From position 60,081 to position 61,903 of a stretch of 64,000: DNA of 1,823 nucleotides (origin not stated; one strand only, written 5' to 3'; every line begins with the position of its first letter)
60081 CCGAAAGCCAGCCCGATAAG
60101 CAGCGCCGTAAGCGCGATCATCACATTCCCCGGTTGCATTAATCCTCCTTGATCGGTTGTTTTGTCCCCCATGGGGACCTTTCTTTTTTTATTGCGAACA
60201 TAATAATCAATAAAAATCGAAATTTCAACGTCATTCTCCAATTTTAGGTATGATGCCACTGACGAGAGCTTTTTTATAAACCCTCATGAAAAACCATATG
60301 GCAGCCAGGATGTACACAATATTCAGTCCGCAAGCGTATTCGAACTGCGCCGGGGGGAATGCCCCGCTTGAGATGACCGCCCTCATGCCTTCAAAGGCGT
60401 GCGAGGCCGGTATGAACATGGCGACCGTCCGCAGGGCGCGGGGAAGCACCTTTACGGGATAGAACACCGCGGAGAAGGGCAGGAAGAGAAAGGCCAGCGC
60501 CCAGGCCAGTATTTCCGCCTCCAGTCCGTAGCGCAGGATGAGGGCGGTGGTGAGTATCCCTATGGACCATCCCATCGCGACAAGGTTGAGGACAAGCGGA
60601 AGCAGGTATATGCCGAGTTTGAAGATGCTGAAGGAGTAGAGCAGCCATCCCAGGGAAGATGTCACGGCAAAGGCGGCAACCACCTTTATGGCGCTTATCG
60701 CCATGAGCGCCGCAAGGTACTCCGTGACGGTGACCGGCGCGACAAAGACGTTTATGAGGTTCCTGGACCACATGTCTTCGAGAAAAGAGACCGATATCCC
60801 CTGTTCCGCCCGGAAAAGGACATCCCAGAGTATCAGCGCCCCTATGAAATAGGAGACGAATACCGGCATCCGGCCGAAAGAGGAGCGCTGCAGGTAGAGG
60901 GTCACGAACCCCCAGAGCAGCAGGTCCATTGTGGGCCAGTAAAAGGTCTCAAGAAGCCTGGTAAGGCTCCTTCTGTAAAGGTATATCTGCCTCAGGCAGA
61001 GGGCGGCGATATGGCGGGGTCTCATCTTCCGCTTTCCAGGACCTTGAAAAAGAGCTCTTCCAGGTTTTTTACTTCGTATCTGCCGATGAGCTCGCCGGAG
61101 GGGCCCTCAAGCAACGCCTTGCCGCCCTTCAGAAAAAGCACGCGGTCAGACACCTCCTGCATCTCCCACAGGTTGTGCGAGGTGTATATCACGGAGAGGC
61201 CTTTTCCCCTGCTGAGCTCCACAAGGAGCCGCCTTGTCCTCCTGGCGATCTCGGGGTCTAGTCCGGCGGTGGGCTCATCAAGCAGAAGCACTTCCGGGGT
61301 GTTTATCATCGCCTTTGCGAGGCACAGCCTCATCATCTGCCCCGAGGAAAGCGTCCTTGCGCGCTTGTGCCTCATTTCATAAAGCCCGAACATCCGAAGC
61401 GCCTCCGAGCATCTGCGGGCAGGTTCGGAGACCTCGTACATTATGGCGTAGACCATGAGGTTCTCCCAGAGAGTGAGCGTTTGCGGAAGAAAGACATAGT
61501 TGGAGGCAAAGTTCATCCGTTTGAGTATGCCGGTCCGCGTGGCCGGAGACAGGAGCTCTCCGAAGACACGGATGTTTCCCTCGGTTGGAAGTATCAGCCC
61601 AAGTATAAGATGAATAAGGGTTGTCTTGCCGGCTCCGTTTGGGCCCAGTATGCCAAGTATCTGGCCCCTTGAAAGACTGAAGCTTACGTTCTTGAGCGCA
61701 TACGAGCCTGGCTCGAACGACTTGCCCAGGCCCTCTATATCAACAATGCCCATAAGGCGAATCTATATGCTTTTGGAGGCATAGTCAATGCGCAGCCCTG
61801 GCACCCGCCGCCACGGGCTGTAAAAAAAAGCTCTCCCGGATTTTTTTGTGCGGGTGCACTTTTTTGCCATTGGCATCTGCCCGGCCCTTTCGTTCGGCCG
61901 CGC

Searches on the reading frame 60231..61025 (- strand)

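Call 61: search_protein_families(library=pfam, proteins=[window:60231-61025:-], max_evalue=0.001)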
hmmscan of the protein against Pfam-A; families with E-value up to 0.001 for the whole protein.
window:60231-61025:- (264 aa): 2 families
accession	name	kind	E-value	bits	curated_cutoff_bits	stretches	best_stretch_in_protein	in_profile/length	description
PF01061.29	ABC2_membrane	-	1.5e-05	25.1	26.9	1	9-217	6-209/211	ABC-2 type transporter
PF12698.13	ABC2_membrane_3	-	2.9e-05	23.8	31.6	1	52-246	156-345/347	ABC-2 family transporter protein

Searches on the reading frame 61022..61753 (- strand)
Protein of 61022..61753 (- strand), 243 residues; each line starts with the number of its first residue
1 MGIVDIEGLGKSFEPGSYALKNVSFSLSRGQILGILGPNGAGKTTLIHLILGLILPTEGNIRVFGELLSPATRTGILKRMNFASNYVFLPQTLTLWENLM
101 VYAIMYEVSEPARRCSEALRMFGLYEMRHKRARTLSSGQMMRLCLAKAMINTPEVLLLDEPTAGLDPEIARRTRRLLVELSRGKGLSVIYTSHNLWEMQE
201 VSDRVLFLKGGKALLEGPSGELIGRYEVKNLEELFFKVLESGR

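Call 61: search_protein_families(library=pfam, proteins=[window:61022-61753:-], max_evalue=0.001)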
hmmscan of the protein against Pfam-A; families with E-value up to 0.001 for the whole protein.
window:61022-61753:- (243 aa): 5 families
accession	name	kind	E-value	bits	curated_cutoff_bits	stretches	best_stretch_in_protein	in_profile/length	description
PF00005.33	ABC_tran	-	1.9e-33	116.4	25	1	20-163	1-137/137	ABC transporter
PF13304.12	AAA_21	-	7.6e-13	49.6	27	1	134-194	237-299/304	AAA domain, putative AbiEii toxin, Type IV TA system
PF13401.12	AAA_22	-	0.00017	22.3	27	1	30-190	5-120/130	AAA domain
PF02463.25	SMC_N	-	0.00019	21.4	40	0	17-50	12-44/220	RecF/RecN/SMC N terminal domain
PF13476.12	AAA_23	-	0.00027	22.1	27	1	16-50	8-39/201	AAA domain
